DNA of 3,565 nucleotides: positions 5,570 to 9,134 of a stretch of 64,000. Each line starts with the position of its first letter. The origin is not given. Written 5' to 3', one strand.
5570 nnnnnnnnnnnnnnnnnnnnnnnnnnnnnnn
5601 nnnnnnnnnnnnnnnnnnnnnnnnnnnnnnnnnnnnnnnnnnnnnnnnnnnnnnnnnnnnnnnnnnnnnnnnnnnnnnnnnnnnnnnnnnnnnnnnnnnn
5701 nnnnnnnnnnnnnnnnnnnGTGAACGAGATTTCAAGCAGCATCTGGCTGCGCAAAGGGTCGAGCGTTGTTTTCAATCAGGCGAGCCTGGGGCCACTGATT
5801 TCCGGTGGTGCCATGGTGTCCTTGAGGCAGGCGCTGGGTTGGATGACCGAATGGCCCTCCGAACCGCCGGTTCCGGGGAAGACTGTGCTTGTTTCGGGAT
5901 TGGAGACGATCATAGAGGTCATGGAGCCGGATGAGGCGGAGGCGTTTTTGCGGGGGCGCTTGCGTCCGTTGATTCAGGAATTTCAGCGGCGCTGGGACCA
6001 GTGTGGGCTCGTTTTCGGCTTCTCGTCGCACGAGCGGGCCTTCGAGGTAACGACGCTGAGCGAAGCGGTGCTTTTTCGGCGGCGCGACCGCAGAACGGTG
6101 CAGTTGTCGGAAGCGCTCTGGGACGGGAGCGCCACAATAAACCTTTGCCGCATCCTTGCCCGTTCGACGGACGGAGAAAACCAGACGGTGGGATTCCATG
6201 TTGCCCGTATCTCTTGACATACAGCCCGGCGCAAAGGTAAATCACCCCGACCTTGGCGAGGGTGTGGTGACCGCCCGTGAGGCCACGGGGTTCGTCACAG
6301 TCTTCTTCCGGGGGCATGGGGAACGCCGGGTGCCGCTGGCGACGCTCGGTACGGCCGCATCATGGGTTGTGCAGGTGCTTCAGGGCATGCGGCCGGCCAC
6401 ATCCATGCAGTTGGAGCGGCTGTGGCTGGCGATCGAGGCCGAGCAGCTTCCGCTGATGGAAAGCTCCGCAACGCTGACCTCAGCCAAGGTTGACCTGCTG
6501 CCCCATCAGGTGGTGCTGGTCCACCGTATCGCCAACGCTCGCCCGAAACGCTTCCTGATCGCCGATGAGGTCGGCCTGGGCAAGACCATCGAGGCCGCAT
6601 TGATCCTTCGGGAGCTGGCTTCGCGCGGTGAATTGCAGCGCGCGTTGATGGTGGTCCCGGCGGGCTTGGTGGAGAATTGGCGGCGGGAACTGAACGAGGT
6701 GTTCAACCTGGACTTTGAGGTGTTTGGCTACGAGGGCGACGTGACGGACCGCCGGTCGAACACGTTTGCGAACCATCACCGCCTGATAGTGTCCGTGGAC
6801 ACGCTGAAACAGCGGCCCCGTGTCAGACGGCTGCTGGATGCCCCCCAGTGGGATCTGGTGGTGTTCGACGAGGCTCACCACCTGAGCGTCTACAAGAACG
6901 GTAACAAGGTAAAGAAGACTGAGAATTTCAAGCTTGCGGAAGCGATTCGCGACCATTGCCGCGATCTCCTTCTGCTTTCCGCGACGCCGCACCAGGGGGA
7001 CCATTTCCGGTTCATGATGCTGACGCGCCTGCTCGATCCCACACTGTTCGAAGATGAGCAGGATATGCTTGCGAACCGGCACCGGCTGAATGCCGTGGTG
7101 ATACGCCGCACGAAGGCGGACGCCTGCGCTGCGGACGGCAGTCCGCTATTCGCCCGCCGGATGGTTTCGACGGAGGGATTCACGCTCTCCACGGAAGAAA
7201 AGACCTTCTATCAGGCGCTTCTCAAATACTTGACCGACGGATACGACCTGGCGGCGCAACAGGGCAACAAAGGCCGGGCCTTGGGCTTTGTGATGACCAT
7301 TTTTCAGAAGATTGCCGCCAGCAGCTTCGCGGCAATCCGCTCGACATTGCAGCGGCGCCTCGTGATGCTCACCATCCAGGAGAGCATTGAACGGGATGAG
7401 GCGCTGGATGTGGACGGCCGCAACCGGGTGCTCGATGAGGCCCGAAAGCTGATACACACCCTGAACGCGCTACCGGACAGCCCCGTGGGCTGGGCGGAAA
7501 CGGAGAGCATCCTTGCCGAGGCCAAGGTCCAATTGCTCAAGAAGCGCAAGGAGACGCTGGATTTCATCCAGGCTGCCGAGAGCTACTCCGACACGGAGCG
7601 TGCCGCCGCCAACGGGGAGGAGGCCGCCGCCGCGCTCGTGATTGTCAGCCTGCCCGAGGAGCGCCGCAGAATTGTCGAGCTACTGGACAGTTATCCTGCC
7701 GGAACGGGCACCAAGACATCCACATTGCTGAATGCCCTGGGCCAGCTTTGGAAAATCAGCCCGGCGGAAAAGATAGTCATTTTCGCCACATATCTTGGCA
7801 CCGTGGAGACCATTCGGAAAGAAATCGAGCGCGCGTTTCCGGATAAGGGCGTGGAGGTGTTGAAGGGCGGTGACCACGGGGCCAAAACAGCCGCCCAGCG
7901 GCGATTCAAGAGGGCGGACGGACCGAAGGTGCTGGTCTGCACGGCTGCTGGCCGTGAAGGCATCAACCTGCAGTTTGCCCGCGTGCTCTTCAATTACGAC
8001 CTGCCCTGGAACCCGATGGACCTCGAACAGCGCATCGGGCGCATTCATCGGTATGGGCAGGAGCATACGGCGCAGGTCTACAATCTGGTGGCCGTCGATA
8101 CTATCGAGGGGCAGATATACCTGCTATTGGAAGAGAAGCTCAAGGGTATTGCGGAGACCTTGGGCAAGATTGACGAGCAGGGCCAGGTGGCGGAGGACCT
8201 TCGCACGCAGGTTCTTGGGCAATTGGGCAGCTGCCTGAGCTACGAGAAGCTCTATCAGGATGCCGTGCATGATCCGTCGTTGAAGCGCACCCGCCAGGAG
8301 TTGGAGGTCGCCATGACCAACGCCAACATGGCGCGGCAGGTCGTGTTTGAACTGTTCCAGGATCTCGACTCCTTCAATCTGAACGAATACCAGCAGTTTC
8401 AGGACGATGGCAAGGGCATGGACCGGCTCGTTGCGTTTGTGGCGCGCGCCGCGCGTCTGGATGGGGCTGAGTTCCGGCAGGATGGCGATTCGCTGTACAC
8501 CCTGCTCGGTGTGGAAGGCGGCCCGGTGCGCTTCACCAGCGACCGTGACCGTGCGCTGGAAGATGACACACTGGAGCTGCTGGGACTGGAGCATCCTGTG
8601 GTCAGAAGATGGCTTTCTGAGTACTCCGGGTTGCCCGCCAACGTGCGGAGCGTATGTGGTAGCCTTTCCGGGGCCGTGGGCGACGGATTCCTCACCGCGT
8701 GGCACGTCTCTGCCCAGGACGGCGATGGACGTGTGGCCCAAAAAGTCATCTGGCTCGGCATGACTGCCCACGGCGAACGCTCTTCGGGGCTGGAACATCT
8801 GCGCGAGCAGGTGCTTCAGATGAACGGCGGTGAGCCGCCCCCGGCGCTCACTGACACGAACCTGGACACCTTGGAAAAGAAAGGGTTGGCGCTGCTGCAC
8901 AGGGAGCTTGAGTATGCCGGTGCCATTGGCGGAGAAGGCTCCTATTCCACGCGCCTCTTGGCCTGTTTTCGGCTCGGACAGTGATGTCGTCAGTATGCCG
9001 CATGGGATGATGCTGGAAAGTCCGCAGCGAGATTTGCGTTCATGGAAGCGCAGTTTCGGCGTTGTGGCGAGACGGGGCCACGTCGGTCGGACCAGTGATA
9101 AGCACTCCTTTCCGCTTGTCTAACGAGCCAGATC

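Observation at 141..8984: Coupled nuclease / orphan / Zn-ribbon DUF1156 methyltransferase / orphan / SNF2 helicase operon: candidate non-canonical methylation-linked defence system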

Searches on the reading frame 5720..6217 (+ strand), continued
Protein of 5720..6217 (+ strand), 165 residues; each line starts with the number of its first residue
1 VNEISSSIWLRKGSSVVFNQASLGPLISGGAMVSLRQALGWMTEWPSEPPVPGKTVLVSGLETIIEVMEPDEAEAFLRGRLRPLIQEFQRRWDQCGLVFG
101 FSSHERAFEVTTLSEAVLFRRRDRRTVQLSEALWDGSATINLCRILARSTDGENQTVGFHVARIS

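Call 83: search_protein_families(library=padloc, proteins=[L091:1-2382:+, L095:3092-5485:+, L091:3338-4651:+, L091:8229-9374:+, L091:9364-9969:+, L092:2739-4145:+, L092:4133-4690:+, L092:8256-9443:+, L092:9440-10000:+], max_evalue=0.00001)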
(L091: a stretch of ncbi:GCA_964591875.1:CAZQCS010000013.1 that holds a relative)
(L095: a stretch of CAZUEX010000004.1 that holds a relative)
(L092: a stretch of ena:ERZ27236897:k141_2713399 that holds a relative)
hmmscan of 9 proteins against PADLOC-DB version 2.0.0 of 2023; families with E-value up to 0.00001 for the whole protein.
L091:1-2382:+ (793 aa): 0 families

L095:3092-5485:+ (798 aa): 0 families

L091:3338-4651:+ (437 aa): 1 family
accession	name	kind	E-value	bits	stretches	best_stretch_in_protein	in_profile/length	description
PDLC02567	DrmA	-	5.8e-34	114.5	1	131-432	109-398/1750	DrmA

L091:8229-9374:+ (381 aa): 16 families
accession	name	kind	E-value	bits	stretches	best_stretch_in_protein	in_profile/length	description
PDLC03954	RmrA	-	1.6e-18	64.8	1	10-296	13-299/380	-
PDLC03949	RmrA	-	7.2e-17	59.3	1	19-290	14-268/363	-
PDLC04141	capP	-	1.1e-14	52.5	1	138-286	6-152/242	capP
PDLC03948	RmrA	-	7.2e-14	49.5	1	9-323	10-325/397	-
PDLC03945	RmrA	-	7.9e-14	49.6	1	12-298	7-304/394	-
PDLC03944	RmrA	-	1.1e-13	49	1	20-251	19-247/384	-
PDLC03951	RmrA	-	2.9e-13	47.5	1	12-327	13-325/400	-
PDLC03952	RmrA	-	8e-13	46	1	12-295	27-310/395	-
PDLC03947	RmrA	-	6e-10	36.5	1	6-298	10-301/383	-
PDLC03946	RmrA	-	6.5e-09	33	1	17-290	12-270/357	-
PDLC03953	RmrA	-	7.1e-08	30.1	1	12-298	10-294/373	-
PDLC03956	RmrA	-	1.1e-07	29.2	1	22-292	24-291/399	-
PDLC03950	RmrA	-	1.2e-07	29.1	1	134-252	128-244/369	-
PDLC04776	PDC-M69B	-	1.6e-07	29.3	1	201-263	80-145/272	-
PDLC03943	RmrA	-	4.1e-07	27.4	1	12-255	7-237/370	-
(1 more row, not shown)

L091:9364-9969:+ (201 aa): 0 families

L092:2739-4145:+ (468 aa): 64 families (the best 25 are shown)
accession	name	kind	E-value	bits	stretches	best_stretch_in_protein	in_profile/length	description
PDLC04664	PDC-M47A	-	5.4e-230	762.1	1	1-459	1-459/461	-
PDLC04033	PD-T4-4_A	-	1.1e-160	533.8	1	1-461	1-459/460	-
PDLC04032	PD-T4-4_A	-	1.7e-76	256.1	1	1-464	1-473/474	-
PDLC02979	AriA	-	7e-27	93.2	1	2-366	5-373/373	-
PDLC03878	NsnB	-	1.4e-20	72.4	1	2-374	4-289/345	-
PDLC02980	AriA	-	1.8e-18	65.6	1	243-366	171-303/304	-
PDLC04213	HEC-02A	-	3.9e-16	57.5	1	239-373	151-283/337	-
PDLC04214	HEC-02A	-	2.6e-15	54.5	1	240-385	157-301/338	-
PDLC02358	Old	-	5.7e-15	53.1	1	305-372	269-338/578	Old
PDLC00067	GajA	-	2.8e-12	43.9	1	324-378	307-360/604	AAA ATPase domain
PDLC02915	ATPase-Toprim_I-B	-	4e-12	43.7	1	324-371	258-304/623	-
PDLC00075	GajA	-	2.7e-11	40.7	1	292-370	240-314/536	AAA ATPase domain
PDLC04710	PDC-M56A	-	3.3e-11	40.8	1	323-386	242-305/382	-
PDLC04146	HEC-02B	-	6.5e-11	39.8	1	264-374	181-291/344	-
PDLC00285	PtuA1|PtuA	-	7.3e-11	39.9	1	285-371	247-335/432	AAA ATPase domain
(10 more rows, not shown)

L092:4133-4690:+ (185 aa): 7 families
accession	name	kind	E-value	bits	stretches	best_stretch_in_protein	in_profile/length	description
PDLC04668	PDC-M47B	-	5.7e-34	115.4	1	1-183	1-183/186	-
PDLC04666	PDC-M47B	-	1.7e-21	74.8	1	24-178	8-164/174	-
PDLC04669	PDC-M47B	-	1.1e-19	68.7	1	25-169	27-165/183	-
PDLC04665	PDC-M47B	-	1.7e-17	61.7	1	30-143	33-145/202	-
PDLC04667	PDC-M47B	-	3.7e-10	37.9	1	35-170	6-140/158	-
PDLC04034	PD-T4-4_B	-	1.9e-07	29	1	27-170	26-174/190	-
PDLC04035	PD-T4-4_B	-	4.5e-07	27.7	0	6-129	4-142/206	-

L092:8256-9443:+ (395 aa): 95 families (the best 25 are shown)
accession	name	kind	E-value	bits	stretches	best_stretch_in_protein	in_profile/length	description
PDLC04144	HEC-01B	-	6.7e-206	682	1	1-395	1-395/395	-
PDLC04182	HEC-01A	-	3e-129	429.5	1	2-392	3-403/406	-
PDLC04176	HEC-01A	-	2.1e-51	173.5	1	1-367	1-347/371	-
PDLC04178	HEC-01A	-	6.2e-47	158.5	1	2-364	8-356/399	-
PDLC04177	HEC-01A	-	2.5e-43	146.6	1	2-390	4-389/393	-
PDLC04175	HEC-01A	-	9.7e-43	144.6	1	2-391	5-360/363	-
PDLC04183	HEC-01A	-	7.3e-35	118.8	1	3-388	5-397/402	-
PDLC04184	HEC-01A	-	1.1e-34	118.3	2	152-344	186-394/464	-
PDLC04180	HEC-01A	-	9.4e-33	111.9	2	225-377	200-359/382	-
PDLC04179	HEC-01A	-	1.1e-31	108.4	2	187-392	250-454/459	-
PDLC02980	AriA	-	4.3e-30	103.7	1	27-342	3-304/304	-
PDLC02335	AbiLi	-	4.4e-27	93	1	3-367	50-265/326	AbiLi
PDLC04389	PDC-M07A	-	5.6e-27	92.8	2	208-378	220-413/443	-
PDLC04391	PDC-M07A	-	2.5e-26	90.6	1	3-352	2-360/412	-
PDLC04135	mad3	-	3.8e-26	90.5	1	2-387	1-372/374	mads_3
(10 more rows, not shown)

L092:9440-10000:+ (186 aa): 6 families
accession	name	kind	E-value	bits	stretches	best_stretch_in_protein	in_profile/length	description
PDLC04143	HEC-01A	-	7.4e-86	284.6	1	1-184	1-185/190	-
PDLC04202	HEC-01B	-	5.5e-35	119.3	1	4-184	3-202/204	-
PDLC04205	HEC-01B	-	3.9e-16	57.4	1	45-181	61-211/213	-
PDLC04206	HEC-01B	-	1.5e-10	39.3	1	55-113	75-134/219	-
PDLC04200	HEC-01B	-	9.9e-07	26.8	1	40-184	58-207/218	-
PDLC04194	HEC-01B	-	4.8e-06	24.5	1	5-112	7-110/204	-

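Call 90: find_encoding_contigs(protein=P0029, flank=5000, max_places=3)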
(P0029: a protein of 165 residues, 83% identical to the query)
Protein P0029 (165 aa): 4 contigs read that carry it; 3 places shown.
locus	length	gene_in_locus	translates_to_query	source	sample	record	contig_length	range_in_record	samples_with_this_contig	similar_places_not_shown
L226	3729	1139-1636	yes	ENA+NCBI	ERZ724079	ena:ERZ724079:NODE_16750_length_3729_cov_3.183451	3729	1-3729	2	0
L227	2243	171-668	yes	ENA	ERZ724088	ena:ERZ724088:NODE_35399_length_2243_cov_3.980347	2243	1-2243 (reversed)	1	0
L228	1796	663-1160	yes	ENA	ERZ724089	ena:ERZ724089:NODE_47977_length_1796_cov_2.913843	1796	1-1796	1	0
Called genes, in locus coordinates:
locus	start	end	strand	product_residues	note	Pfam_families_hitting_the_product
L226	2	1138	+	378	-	?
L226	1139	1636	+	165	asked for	-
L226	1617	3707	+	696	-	PF13872:AAA_34 (weak), PF00176:SNF2-rel_dom, PF00270:DEAD, PF04851:ResIII, PF00271:Helicase_C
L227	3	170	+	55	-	?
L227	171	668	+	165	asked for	-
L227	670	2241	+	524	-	?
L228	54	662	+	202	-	-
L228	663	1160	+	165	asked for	-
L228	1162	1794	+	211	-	?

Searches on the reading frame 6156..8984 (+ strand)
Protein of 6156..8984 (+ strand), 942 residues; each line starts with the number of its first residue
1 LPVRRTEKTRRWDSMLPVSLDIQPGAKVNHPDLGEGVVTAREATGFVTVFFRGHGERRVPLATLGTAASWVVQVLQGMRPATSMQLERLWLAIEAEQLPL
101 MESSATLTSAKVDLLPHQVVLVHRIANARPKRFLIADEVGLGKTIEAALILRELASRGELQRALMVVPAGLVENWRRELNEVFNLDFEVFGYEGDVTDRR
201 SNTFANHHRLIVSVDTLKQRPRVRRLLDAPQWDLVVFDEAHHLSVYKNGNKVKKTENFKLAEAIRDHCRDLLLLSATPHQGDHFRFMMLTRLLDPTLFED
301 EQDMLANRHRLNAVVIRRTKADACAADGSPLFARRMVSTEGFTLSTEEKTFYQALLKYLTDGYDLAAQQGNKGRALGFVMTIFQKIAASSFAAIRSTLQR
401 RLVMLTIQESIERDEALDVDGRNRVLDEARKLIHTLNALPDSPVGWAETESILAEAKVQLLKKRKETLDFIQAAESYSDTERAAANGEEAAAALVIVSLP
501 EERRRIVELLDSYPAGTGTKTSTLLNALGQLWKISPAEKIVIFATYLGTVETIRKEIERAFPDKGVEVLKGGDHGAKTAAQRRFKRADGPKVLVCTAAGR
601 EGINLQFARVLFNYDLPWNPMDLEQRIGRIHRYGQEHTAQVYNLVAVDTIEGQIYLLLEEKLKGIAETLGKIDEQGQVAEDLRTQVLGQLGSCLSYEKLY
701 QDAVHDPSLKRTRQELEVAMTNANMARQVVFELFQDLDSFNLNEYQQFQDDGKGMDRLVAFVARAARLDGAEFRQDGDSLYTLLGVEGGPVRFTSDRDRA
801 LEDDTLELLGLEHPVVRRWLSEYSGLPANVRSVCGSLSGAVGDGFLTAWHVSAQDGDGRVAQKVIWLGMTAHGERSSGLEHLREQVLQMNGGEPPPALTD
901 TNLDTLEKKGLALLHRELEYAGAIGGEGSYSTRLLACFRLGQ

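Call 3: search_protein_families(library=pfam, proteins=[window:6156-8984:+], max_evalue=0.01)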
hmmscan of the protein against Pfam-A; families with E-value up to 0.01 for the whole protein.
window:6156-8984:+ (942 aa): 7 families
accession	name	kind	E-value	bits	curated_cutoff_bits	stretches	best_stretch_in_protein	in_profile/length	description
PF00176.29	SNF2-rel_dom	-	4.2e-18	65.9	24.9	1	133-306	20-191/290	SNF2-related domain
PF00271.37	Helicase_C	-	4e-17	62.9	23.5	1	526-634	4-110/110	Helicase conserved C-terminal domain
PF04851.21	ResIII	-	2.3e-16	60.6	22.5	1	112-279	2-163/164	Type III restriction enzyme, res subunit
PF00270.35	DEAD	-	4.1e-11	43.3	26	1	123-279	9-161/167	DEAD/DEAH box helicase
PF13872.12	AAA_34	-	5.1e-07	29.3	27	1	84-306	39-254/306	P-loop containing NTP hydrolase pore-1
PF13307.12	Helicase_C_2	-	0.00067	20.2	25.3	1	531-648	4-128/170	Helicase C-terminal domain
PF09848.15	SLFN-g3_helicase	-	0.0043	16.8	24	1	134-262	5-109/354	Schlafen group 3, DNA/RNA helicase domain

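Call 4: search_protein_families(library=padloc, proteins=[window:6156-8984:+], max_evalue=0.01)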
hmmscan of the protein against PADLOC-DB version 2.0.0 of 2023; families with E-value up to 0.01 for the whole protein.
window:6156-8984:+ (942 aa): 54 families (the best 25 are shown)
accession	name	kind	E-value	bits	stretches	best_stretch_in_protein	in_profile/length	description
PDLC00659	HmaA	-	1.1e-99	332.9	1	100-670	91-647/1176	SNF2 helicase / DEAD-box helicase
PDLC02500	BrxHI|BrxHII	-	3.2e-96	321.8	2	110-420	87-420/933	BrxHI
PDLC02504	BrxHI|BrxHII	-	1.3e-77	259.7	2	96-411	96-404/971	BrxHII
PDLC02621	DrmD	-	1.5e-77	259.8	1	114-730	122-719/1040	DrmD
PDLC02634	DrmD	-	3.7e-72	241.4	2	21-404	4-383/900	DrmD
PDLC02620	DrmD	-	8e-69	230.7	2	107-407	93-394/1060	DrmD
PDLC02623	DrmD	-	7.8e-62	207.3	2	519-678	511-670/1040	DrmD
PDLC02619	DrmD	-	8.1e-57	191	2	105-406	24-327/872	DrmD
PDLC02840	DpdE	-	1.9e-54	183.4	2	107-311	153-334/1091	DpdE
PDLC02572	DrmA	-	1.2e-51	173.7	1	121-644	127-633/1043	DrmA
PDLC02632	DrmD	-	6.1e-50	168.4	2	121-412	132-432/662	DrmD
PDLC02843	DpdE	-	9.4e-50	167.5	2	104-303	149-322/1091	DpdE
PDLC02633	DrmD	-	3.6e-44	148.9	2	118-453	130-470/839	DrmD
PDLC02846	DpdE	-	3.2e-38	129.2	2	103-304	152-348/1034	DpdE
PDLC02622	DrmD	-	1.2e-36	124.5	1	121-394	131-413/422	DrmD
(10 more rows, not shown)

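Call 70: search_solved_structures(query=window:6198-8984:+, max_evalue=0.00001)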
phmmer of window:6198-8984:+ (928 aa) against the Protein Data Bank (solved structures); distinct sequences matched with E-value up to 0.00001: 70 (the best 60 are shown).
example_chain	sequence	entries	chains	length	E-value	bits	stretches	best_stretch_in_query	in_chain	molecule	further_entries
4s20_K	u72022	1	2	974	1.1e-40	142.6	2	93-290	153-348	RNA polymerase-associated protein RapA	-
8so8_A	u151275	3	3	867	1.3e-40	142.3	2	93-292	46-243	RNA polymerase-associated protein RapA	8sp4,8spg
6bog_A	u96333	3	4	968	1.4e-40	142.2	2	93-291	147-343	RNA polymerase-associated protein RapA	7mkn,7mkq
7m8e_F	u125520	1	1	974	1.4e-40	142.2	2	93-291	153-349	RNA polymerase-associated protein RapA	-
8t0l_F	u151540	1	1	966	7.3e-40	139.9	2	91-291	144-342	RNA polymerase-associated protein RapA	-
6fhs_G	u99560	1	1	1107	2.5e-19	71.9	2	120-288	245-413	Ino80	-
8oo7_G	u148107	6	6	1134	2.7e-19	71.8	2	120-288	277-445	Chromatin-remodeling ATPase Ino80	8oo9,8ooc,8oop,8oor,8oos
8atf_G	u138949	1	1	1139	2.7e-19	71.8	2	120-288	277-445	Ino80 ATPase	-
6fml_G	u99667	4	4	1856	9.4e-19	70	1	120-288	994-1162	Ino80 | Ino80 ATPase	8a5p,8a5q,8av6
9ge5_G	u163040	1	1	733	3.3e-18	68.2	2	119-289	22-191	Chromatin-remodeling ATPase INO80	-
9jao_C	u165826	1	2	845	3.7e-18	68.1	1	96-287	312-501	SWI/SNF-related matrix-associated actin-dependent regulator of chromatin subfamily A conta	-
6hts_G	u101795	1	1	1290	1.2e-17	66.4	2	119-289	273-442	Chromatin-remodeling ATPase INO80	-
7zi4_G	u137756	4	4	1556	1.9e-17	65.7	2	119-289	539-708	Chromatin-remodeling ATPase INO80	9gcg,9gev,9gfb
6iro_L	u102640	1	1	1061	6.4e-17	64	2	99-290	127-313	ISWI chromatin-remodeling complex ATPase ISW1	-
6jyl_K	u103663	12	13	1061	6.4e-17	64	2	99-290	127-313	ISWI chromatin-remodeling complex ATPase ISW1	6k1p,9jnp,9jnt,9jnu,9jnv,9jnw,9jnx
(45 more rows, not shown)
